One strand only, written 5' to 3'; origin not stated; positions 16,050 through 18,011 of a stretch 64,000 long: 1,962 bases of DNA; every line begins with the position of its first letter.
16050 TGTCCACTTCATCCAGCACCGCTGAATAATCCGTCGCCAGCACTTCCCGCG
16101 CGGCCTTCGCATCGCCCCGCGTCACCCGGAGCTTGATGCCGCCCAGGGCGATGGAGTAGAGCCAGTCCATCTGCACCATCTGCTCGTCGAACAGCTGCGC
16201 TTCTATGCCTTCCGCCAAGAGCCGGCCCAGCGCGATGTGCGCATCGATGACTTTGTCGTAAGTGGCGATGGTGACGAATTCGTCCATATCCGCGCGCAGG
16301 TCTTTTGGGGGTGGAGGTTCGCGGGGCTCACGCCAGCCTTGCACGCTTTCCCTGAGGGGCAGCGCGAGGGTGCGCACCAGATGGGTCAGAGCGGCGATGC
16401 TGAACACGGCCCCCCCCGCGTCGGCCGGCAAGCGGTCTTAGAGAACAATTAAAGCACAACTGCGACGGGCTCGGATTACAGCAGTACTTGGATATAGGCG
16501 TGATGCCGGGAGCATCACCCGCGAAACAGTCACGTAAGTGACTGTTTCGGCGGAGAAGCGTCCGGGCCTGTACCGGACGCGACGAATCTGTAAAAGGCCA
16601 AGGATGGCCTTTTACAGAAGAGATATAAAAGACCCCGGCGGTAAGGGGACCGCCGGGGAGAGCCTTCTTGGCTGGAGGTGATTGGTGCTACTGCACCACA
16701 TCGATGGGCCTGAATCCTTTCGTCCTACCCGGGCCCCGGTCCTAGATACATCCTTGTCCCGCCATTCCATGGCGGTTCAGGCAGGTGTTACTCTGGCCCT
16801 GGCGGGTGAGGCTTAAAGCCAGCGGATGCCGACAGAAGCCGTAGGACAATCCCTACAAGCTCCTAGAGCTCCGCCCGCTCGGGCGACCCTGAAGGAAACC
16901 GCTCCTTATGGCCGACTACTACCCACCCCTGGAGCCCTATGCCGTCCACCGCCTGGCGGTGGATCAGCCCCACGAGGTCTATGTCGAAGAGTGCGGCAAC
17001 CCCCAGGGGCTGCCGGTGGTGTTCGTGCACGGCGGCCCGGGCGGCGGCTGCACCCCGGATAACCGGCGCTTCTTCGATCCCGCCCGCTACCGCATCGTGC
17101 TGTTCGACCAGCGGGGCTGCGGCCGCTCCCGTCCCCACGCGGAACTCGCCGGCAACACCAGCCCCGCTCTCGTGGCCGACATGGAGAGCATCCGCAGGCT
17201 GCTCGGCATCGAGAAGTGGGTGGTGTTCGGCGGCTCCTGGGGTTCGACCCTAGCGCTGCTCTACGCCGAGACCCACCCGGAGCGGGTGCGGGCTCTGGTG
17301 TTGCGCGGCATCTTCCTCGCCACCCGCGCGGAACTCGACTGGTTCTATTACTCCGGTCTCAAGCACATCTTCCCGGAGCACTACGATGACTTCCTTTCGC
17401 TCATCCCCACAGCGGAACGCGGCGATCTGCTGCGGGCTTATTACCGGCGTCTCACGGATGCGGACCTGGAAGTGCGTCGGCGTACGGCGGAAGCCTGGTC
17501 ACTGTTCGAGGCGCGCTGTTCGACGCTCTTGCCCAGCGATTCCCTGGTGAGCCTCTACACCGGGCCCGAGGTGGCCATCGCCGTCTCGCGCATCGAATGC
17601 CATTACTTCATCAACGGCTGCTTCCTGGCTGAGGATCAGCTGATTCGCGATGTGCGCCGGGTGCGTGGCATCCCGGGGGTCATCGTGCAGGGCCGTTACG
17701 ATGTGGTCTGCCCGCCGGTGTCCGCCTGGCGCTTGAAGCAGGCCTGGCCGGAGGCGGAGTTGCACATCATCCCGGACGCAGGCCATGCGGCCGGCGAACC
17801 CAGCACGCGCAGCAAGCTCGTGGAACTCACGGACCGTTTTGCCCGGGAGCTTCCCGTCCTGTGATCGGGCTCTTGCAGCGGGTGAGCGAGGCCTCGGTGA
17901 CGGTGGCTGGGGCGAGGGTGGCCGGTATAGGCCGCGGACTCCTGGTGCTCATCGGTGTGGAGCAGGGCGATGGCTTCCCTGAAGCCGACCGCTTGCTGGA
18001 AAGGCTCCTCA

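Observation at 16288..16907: Hairpin-dense 620-bp divergent intergenic region with a strand-switching GGA bias and an orphan terminator: candidate CsrA/RsmA-titrating sRNA locus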

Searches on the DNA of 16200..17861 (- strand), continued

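Call 34: search_with_rna_model(model_id=R1, sources=[window, L003, L004, L005, L006, L007, L008, L009, L010, L011, L012, L013, L014, L026, L083, L084, L085, L086, L087, L088, L089, L090, L091, L092, L093, L095, L096, L097, L098, L100, L101, L102, L103, L105, L106, L108, L109, L111, L112], max_evalue=0.0001, make_alignment=true)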
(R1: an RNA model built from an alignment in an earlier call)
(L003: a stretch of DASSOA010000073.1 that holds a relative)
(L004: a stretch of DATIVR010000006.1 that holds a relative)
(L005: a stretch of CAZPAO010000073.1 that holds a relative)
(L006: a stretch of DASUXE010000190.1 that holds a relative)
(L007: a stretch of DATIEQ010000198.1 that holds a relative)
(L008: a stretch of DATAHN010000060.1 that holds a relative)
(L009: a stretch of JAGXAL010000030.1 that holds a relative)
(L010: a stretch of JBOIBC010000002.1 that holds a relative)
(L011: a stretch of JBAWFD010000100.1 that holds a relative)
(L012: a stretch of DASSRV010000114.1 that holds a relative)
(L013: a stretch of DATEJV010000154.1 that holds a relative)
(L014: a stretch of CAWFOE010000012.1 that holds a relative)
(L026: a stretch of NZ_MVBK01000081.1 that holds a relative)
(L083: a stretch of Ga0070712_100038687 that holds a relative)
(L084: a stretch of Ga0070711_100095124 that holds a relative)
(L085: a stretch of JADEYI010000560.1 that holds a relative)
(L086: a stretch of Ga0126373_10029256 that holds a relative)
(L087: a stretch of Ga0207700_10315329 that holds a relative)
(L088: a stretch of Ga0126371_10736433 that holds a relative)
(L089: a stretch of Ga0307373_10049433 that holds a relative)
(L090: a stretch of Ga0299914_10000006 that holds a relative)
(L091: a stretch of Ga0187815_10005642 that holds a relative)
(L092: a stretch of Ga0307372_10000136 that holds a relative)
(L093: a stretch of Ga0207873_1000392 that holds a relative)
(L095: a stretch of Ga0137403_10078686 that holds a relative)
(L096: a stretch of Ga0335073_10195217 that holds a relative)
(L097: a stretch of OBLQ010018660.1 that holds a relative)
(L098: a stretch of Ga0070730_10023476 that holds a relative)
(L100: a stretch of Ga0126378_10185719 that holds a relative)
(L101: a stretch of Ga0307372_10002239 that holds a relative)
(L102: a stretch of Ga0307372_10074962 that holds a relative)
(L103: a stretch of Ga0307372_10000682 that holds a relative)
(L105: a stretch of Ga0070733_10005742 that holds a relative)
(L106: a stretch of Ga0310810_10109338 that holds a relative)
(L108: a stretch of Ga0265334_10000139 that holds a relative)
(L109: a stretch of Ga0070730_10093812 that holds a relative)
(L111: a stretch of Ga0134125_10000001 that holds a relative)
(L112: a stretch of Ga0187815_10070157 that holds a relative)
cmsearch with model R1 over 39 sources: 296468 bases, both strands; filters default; matches with E-value up to 0.0001: 39.
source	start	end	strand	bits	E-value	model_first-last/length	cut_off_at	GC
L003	3712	3879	-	168.3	6e-40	1-168/168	no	0.56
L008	3637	3801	-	164.1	6.8e-39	1-168/168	no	0.61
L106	505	669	-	164.1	6.8e-39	1-168/168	no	0.61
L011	3707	3869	-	162.2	2e-38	1-168/168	no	0.58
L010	3695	3862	-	161.9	2.3e-38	1-168/168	no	0.57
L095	2444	2607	-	161.3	3.4e-38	1-168/168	no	0.61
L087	620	783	-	161.1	3.8e-38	1-168/168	no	0.62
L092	1114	1276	+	161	3.9e-38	1-168/168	no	0.6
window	16622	16786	-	160.9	4.3e-38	1-168/168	no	0.6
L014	3717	3881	-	160.7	4.7e-38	1-168/168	no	0.61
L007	3405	3570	-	160.4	5.4e-38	1-168/168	no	0.6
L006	3708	3877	-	159.8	7.6e-38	1-168/168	no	0.56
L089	3999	4160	+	159.3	1e-37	1-168/168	no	0.59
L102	1995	2156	+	159.3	1e-37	1-168/168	no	0.59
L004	3669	3833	-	155.4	9.5e-37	1-168/168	no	0.63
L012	3726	3885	-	153.1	3.6e-36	1-168/168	no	0.62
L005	295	462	-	152.1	6.3e-36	1-168/168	no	0.61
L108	1628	1795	+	152.1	6.3e-36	1-168/168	no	0.61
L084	462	626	+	151.6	8.3e-36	1-168/168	no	0.62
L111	8019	8183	+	151.5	8.9e-36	1-168/168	no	0.63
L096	625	792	-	151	1.2e-35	1-168/168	no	0.61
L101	9922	10083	+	150.6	1.5e-35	1-168/168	no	0.58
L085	6793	6954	+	149.5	2.8e-35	1-168/168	no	0.6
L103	7145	7306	-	149.5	2.8e-35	1-168/168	no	0.6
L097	777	944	+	149.3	3.1e-35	1-168/168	no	0.63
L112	1237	1404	+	149.3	3.2e-35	1-168/168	no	0.6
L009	3672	3833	-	149.1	3.5e-35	1-168/168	no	0.59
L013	3496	3657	-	148.2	5.9e-35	1-168/168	no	0.62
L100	77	244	-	147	1.2e-34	1-168/168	no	0.61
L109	1006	1171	-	145.3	3.1e-34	1-168/168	no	0.59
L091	3532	3696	-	144.8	4.2e-34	1-168/168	no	0.59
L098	1643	1811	+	143.6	8.2e-34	1-168/168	no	0.62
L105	5661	5827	+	138.9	1.2e-32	1-168/168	no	0.6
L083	1888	2053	-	134.5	1.5e-31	1-168/168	no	0.61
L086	1492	1655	+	131.5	8.2e-31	1-168/168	no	0.6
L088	70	233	+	120.8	3.8e-28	1-168/168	no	0.6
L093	91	241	-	77.8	1.8e-17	1-168/168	no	0.64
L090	2286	2444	+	71.2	7.5e-16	1-168/168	no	0.62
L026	3661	3818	-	31.8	4.7e-06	1-168/168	no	0.65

Alignment A3: 39 matches aligned to the model, 222 columns, each read 5' to 3' on its own strand. Consensus structure (alignment columns), stored with it:
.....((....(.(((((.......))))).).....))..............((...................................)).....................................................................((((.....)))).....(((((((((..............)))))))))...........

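Call 51: build_rna_model(alignment_id=A4)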
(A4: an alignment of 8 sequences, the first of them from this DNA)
Model R2 built from alignment A4 (8 sequences, 143 columns); structure: RNAalifold consensus.
model positions 137; base pairs 42; branch points 3; effective number of sequences 1.35; information 0.59 bits per position. Calibrated on 0.2 Mb of random sequence (short: E-values are rough).
structure used (alignment columns):
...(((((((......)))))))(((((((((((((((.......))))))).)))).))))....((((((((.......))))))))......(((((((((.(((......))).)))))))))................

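Call 52: search_with_rna_model(model_id=R2, sources=[window, L003, L004, L005, L006, L007, L008, L009, L010, L011, L012, L013, L014, L083, L084, L085, L086, L087, L088, L089, L090, L091, L092, L093, L094, L095, L096, L097, L098, L099, L100, L101, L102, L103, L104, L105, L106, L107, L108, L109, L110, L111, L112, L113], max_evalue=1)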
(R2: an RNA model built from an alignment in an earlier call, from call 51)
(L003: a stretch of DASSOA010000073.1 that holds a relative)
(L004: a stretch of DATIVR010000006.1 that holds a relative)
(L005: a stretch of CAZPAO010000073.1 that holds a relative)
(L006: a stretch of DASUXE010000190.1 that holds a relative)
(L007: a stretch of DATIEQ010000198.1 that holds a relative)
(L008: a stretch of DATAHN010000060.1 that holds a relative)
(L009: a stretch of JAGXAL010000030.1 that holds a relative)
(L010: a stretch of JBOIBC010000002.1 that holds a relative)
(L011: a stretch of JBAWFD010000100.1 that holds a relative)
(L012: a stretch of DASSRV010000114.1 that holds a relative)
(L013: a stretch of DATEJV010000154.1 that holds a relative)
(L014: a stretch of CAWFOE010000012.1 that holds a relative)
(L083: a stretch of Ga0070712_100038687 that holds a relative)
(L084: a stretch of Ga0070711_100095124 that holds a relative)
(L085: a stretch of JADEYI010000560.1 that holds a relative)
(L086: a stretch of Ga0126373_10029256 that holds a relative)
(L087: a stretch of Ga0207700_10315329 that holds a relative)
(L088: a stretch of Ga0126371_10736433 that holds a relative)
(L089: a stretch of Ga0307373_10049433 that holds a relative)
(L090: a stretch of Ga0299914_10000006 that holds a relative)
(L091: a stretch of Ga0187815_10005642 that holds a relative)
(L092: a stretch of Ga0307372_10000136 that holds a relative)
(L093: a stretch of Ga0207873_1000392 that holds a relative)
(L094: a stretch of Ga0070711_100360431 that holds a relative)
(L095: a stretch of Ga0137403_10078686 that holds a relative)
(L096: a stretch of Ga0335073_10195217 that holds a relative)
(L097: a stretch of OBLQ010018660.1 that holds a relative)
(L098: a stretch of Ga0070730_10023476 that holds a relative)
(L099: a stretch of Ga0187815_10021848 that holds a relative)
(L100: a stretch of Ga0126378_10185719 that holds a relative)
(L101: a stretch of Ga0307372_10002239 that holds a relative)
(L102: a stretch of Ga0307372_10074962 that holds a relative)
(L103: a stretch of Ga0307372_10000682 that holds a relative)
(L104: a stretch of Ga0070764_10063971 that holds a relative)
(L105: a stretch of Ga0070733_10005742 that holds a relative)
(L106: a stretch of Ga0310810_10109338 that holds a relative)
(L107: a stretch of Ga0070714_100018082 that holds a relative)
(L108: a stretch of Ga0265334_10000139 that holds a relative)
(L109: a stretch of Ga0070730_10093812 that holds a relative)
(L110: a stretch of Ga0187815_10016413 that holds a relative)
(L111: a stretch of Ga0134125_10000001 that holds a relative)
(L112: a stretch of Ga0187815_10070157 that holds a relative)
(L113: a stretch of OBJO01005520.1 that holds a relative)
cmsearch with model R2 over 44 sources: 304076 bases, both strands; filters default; matches with E-value up to 1: 29.
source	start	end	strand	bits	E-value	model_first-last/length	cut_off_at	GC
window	16497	16633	+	151.2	5.9e-45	1-137/137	no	0.55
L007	3279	3416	+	148.8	3.4e-44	1-137/137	no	0.54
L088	222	359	-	143.8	1.3e-42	1-137/137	no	0.64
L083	1764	1898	+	138.2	7e-41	1-137/137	no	0.64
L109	881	1016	+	131.2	1.1e-38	1-137/137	no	0.52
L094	890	1026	+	130.8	1.4e-38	1-137/137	no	0.58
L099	2490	2626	+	116.5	4.3e-34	1-137/137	no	0.51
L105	5817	5947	-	115.3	9.7e-34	1-137/137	no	0.62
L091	3333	3544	+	82.9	1.3e-23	1-137/137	no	0.61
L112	1392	1473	-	71.8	4e-20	55-137/137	5'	0.5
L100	1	89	+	69.4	2.2e-19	48-137/137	5'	0.55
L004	3502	3679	+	60.8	1e-16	1-137/137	no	0.66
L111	8172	8282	-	60.6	1.2e-16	1-137/137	no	0.65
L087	525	631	+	52.9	3.1e-14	1-137/137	no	0.58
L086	278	414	+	51.6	8.1e-14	1-137/137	no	0.58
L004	3408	3501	+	31.5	1.4e-07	1-137/137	no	0.65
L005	2865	2986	-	28.1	1.7e-06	1-137/137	no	0.67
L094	912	948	-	15.2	0.018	23-57/137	no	0.57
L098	1799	1877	-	13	0.09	1-137/137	no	0.59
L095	428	535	+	11.5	0.25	1-137/137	no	0.68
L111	6793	6916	+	10.9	0.4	1-137/137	no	0.58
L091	3179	3293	+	10.8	0.45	1-137/137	no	0.7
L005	146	306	+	10.6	0.5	1-137/137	no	0.61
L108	1784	1944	-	10.6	0.5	1-137/137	no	0.61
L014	3562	3729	+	10.4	0.6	1-137/137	no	0.59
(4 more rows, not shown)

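Call 53: search_with_rna_model(model_id=R2, source=window, max_evalue=10, show_alignments=6)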
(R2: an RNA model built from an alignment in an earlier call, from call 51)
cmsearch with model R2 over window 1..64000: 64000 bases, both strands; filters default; matches with E-value up to 10: 8.
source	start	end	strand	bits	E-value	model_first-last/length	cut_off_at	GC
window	16497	16633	+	151.2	1.2e-45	1-137/137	no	0.55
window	19338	19467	-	23.4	1.1e-05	1-137/137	no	0.62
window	18468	18563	+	21.3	4.6e-05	1-137/137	no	0.6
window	16519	16553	-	18.4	0.00038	23-57/137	no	0.57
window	8407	8527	+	15.6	0.0029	1-137/137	no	0.64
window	16558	16580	-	9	0.34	62-84/137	no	0.78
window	44764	44826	+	7.8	0.8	59-122/137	no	0.65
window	3768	3875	+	7.3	1.1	1-137/137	no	0.74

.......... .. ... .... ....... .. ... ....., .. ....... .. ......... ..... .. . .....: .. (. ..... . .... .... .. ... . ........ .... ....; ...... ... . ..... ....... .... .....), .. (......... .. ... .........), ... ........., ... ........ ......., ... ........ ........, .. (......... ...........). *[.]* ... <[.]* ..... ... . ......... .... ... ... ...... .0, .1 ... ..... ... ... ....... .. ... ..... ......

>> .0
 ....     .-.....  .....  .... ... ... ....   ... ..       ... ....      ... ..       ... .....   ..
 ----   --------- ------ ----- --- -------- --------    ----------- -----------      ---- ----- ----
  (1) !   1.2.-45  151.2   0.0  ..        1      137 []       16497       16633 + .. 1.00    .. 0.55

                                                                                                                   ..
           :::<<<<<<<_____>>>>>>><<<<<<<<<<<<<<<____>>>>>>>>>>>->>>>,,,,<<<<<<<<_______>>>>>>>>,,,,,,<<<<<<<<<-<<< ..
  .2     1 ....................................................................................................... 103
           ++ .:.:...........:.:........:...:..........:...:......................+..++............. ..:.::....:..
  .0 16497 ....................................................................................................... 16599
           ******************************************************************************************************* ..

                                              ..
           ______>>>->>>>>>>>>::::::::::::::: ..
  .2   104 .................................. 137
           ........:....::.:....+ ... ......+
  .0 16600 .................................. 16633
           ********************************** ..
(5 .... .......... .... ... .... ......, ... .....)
